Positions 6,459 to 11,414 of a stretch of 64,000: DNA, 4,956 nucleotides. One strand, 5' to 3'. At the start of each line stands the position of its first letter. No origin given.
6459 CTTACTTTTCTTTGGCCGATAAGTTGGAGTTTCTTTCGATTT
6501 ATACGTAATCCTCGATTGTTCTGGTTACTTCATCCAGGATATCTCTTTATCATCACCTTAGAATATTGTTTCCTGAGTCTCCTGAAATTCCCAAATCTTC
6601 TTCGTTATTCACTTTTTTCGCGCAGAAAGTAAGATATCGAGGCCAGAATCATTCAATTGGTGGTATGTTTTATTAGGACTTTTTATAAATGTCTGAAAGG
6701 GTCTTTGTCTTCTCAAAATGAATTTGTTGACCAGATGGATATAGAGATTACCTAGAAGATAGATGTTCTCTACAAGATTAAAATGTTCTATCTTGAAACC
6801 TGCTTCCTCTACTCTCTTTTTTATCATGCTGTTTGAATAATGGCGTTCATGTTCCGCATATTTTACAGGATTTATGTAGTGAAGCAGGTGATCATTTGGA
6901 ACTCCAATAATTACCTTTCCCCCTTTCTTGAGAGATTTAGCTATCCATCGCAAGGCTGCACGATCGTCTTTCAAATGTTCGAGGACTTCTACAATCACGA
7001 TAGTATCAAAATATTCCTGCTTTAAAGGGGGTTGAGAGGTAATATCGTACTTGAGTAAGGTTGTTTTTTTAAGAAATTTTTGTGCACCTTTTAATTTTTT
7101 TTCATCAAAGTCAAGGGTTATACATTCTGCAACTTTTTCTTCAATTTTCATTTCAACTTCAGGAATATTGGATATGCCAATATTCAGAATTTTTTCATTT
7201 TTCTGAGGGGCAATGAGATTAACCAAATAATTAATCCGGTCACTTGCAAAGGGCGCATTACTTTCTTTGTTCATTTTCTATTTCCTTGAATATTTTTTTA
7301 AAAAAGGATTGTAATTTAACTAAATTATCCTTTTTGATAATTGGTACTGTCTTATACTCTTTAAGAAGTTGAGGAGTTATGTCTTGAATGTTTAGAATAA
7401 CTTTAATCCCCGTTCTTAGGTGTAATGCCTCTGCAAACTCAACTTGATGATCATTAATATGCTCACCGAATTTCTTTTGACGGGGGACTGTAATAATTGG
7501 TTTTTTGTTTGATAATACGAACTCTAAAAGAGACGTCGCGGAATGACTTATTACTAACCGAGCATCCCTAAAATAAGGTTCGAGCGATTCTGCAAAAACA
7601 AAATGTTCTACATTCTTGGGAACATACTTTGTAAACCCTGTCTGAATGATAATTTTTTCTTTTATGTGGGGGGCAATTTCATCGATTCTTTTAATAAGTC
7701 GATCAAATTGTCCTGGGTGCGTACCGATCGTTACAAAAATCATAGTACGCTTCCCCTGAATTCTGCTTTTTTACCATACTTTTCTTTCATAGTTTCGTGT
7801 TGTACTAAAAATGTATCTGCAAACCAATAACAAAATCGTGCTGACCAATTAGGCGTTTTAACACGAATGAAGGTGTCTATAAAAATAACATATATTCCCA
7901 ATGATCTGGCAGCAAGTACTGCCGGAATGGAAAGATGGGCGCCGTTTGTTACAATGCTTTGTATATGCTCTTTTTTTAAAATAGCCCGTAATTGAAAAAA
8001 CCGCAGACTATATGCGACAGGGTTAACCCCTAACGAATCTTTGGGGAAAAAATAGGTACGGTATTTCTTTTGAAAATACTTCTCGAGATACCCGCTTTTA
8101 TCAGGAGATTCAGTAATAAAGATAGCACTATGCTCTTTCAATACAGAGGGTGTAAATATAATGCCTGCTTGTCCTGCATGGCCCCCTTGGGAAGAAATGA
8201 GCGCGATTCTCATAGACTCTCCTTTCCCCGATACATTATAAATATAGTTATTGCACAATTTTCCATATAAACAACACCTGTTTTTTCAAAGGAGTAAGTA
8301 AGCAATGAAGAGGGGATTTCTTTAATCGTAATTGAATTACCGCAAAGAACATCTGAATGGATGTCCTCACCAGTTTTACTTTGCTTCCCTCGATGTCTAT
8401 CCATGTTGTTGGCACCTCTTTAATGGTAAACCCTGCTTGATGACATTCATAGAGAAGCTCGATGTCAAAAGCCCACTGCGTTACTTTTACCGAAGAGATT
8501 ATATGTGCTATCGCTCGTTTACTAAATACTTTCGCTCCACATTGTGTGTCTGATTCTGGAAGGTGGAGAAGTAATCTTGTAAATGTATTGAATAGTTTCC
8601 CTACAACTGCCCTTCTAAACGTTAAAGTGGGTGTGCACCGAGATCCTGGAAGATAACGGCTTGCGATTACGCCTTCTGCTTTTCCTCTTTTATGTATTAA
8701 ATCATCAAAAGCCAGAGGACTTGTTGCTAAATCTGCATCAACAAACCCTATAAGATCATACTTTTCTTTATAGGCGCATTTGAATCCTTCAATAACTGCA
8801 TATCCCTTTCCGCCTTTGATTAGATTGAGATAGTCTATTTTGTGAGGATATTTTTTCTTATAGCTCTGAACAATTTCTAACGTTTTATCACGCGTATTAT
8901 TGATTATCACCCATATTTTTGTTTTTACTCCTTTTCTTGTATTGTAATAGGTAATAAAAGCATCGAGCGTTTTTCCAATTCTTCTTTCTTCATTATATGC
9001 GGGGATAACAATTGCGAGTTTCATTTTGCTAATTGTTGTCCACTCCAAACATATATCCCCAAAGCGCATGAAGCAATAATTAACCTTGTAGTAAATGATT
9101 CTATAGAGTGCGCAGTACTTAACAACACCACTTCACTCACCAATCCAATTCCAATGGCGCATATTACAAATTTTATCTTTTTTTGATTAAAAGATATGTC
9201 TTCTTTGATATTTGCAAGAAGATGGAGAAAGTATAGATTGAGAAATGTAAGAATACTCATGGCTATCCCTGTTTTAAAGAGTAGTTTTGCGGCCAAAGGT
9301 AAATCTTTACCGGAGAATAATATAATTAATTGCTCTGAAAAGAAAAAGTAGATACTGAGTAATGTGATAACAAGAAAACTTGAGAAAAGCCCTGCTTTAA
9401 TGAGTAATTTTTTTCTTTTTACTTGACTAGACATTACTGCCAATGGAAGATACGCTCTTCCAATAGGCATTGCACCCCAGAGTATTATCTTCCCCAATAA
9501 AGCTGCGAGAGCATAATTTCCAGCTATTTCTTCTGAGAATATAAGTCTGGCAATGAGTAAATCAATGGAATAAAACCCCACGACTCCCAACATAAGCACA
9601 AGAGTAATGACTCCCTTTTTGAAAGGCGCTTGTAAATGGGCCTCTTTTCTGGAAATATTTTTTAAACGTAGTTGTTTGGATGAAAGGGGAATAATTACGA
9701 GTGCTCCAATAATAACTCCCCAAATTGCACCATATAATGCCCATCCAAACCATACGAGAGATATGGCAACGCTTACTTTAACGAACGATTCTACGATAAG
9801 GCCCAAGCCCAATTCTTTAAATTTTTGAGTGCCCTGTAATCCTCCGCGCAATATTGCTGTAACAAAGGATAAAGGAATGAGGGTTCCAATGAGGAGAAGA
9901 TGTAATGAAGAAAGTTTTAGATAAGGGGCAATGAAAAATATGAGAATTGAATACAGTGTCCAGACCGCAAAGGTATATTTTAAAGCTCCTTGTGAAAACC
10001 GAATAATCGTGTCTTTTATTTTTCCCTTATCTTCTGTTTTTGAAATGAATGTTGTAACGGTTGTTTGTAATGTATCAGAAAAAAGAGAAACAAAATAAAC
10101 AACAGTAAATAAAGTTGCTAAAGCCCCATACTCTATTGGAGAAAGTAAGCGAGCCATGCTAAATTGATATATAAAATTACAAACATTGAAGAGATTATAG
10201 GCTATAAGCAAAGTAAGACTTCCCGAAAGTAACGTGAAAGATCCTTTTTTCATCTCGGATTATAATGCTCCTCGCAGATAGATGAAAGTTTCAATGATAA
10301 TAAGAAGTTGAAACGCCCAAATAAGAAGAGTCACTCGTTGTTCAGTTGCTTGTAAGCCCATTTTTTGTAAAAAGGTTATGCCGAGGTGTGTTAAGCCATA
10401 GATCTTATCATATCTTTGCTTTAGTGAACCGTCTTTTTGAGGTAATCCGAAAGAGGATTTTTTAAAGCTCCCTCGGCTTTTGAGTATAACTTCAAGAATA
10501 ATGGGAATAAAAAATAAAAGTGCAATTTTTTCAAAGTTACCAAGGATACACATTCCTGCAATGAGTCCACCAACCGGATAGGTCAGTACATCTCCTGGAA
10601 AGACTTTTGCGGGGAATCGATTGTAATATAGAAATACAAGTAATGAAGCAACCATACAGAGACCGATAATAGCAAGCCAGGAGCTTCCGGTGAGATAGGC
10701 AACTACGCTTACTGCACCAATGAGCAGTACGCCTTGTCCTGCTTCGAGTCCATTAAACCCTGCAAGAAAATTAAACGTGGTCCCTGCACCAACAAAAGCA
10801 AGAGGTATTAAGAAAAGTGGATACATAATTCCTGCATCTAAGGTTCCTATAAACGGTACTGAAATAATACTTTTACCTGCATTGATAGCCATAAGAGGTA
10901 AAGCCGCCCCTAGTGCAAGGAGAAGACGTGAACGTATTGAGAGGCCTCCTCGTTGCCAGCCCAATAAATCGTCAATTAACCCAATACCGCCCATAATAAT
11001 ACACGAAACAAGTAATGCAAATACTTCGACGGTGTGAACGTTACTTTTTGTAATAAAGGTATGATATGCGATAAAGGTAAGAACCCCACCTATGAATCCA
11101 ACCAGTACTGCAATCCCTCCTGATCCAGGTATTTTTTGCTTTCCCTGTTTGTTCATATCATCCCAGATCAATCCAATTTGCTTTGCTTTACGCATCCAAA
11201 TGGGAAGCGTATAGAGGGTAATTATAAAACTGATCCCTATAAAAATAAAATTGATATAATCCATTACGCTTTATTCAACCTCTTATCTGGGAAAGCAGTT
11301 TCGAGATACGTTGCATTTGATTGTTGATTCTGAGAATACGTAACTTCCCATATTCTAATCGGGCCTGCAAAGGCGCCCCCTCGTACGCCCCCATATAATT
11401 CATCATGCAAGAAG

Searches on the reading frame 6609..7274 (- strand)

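Call 5: search_protein_families(library=pfam, proteins=[window:6609-7274:-], max_evalue=0.01)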
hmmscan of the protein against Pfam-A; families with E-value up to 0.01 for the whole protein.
window:6609-7274:- (221 aa): 8 families
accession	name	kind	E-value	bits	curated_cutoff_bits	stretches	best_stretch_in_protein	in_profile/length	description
PF13489.12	Methyltransf_23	-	1.2e-12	48.3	27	1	76-164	77-163/164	Methyltransferase domain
PF08241.18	Methyltransf_11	-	4.3e-12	46.9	21.2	1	45-123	15-95/95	Methyltransferase domain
PF08242.18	Methyltransf_12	-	1e-07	33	30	1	52-120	24-97/98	Methyltransferase domain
PF13649.12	Methyltransf_25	-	4.3e-07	31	27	1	45-119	16-97/97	Methyltransferase domain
PF13847.12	Methyltransf_31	-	1.2e-06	28.7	27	1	49-128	29-116/145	Methyltransferase domain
PF05401.17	NodS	-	0.0069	16.7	24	1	86-131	104-152/201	Nodulation protein S (NodS)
PF01209.24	Ubie_methyltran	-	0.0081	16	20.1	0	46-122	70-150/233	ubiE/COQ5 methyltransferase family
PF01234.23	NNMT_PNMT_TEMT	-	0.0086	15.7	25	0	72-171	138-243/261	NNMT/PNMT/TEMT family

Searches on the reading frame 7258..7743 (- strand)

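Call 5: search_protein_families(library=pfam, proteins=[window:7258-7743:-], max_evalue=0.01)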
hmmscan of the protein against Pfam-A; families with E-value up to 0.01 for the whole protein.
window:7258-7743:- (161 aa): 1 family
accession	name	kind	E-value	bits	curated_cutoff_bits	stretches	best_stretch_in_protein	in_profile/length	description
PF04101.22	Glyco_tran_28_C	-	3.4e-13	50.4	22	1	1-108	1-119/166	Glycosyltransferase family 28 C-terminal domain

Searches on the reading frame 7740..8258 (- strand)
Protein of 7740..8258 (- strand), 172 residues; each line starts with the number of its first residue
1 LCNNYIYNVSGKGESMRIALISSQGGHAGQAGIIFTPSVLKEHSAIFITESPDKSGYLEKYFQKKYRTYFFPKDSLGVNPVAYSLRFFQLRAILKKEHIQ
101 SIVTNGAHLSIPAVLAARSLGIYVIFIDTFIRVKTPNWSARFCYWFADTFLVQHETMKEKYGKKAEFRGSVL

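Call 5: search_protein_families(library=pfam, proteins=[window:7740-8258:-], max_evalue=0.01)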
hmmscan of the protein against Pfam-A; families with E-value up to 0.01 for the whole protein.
window:7740-8258:- (172 aa): 3 families
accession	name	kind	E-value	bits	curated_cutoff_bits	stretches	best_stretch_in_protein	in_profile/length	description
PF08660.17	Alg14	-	3e-09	37.5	27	1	87-169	82-169/171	Oligosaccharide biosynthesis protein Alg14 like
PF08288.18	PIGA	-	0.0017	19.4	27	1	60-128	10-82/90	PIGA (GPI anchor biosynthesis)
PF03033.26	Glyco_transf_28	-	0.0078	16.7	26.2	0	85-126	75-116/139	Glycosyltransferase family 28 N-terminal domain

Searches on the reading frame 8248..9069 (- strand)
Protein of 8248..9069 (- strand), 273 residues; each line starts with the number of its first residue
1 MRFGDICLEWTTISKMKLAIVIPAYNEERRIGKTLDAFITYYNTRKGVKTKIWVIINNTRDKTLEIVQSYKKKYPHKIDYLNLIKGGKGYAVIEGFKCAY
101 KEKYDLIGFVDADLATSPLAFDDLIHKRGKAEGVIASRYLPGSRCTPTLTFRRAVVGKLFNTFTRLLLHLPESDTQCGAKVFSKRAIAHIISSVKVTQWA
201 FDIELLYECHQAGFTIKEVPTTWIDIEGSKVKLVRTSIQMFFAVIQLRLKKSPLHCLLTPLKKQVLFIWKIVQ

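Call 5: search_protein_families(library=pfam, proteins=[window:8248-9069:-], max_evalue=0.01)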
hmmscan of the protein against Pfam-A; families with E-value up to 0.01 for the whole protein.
window:8248-9069:- (273 aa): 3 families
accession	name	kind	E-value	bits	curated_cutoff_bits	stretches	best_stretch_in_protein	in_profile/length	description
PF00535.33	Glycos_transf_2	-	1.9e-17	64.1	23.3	1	20-188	2-165/168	Glycosyl transferase family 2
PF13641.12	Glyco_tranf_2_3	-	2.1e-09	38.2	27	1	18-122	3-105/230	Glycosyltransferase like family 2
PF09488.16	Osmo_MPGsynth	-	0.0025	17.1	27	0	72-114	128-171/381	Mannosyl-3-phosphoglycerate synthase (osmo_MPGsynth)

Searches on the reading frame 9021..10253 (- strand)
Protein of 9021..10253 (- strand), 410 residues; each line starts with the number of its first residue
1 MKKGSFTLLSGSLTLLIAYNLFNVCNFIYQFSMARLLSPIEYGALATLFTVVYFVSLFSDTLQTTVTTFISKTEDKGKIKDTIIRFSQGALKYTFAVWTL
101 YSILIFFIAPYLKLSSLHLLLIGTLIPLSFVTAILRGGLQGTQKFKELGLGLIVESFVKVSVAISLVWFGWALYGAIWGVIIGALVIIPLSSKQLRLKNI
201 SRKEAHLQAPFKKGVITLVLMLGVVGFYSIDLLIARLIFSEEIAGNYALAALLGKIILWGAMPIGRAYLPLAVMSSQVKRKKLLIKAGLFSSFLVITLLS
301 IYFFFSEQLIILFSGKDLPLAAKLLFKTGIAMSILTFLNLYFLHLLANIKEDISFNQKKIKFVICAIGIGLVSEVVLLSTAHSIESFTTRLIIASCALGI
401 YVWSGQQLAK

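Call 5: search_protein_families(library=pfam, proteins=[window:9021-10253:-], max_evalue=0.01)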
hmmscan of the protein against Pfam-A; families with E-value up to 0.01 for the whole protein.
window:9021-10253:- (410 aa): 2 families
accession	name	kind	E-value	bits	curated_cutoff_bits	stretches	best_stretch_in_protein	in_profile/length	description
PF01943.22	Polysacc_synt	-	2.5e-09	37.4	28.2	1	10-271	3-269/274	Polysaccharide biosynthesis protein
PF13440.11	Polysacc_synt_3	-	1.3e-06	28.3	23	1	33-313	2-283/293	Polysaccharide biosynthesis protein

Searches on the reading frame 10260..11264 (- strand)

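Call 5: search_protein_families(library=pfam, proteins=[window:10260-11264:-], max_evalue=0.01)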
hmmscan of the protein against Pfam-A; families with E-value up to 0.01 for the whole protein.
window:10260-11264:- (334 aa): 1 family
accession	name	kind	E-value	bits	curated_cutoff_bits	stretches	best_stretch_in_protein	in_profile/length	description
PF00953.26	Glycos_transf_4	-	3e-27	96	27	1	82-242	2-159/160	Glycosyl transferase family 4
